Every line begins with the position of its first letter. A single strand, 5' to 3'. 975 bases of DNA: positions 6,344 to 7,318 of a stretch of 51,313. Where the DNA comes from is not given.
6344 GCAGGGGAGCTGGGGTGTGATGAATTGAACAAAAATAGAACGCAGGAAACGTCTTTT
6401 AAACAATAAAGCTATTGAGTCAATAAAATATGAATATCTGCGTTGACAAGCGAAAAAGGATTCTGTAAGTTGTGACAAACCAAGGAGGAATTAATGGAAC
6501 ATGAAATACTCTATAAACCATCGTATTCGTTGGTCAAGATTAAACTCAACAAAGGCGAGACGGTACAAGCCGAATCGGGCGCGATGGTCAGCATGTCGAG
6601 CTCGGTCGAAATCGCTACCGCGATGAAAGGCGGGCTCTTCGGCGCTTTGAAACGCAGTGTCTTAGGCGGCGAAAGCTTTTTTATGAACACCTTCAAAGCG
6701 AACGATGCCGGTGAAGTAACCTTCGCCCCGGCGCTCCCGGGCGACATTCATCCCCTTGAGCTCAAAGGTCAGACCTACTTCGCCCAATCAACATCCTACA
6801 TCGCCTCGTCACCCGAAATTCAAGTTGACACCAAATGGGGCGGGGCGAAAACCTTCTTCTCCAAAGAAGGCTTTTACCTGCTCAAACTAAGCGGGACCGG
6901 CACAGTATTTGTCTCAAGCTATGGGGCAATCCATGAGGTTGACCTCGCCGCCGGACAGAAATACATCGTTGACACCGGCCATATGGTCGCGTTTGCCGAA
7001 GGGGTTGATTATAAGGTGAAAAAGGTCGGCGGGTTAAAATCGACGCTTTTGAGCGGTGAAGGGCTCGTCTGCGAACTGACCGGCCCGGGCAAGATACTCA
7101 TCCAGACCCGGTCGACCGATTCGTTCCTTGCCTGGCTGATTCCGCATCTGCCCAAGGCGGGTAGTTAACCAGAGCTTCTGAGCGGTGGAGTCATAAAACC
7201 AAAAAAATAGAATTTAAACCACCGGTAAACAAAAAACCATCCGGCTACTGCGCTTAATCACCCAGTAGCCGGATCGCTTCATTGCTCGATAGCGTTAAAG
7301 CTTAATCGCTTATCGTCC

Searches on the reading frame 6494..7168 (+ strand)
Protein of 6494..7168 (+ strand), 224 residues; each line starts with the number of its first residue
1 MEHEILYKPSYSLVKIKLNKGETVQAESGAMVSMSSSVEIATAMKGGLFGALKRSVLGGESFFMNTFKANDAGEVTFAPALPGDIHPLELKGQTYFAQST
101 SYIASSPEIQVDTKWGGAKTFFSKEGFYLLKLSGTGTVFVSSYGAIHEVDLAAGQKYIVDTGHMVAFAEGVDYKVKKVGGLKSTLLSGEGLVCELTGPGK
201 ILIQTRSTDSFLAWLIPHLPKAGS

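Call 88: search_protein_families(library=pfam, proteins=[window:6494-7168:+], max_evalue=0.001)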
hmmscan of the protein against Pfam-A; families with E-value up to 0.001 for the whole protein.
window:6494-7168:+ (224 aa): 1 family
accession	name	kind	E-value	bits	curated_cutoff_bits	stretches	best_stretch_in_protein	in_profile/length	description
PF01987.23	AIM24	-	2.8e-74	249.7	25.7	1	4-206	2-205/205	Mitochondrial biogenesis AIM24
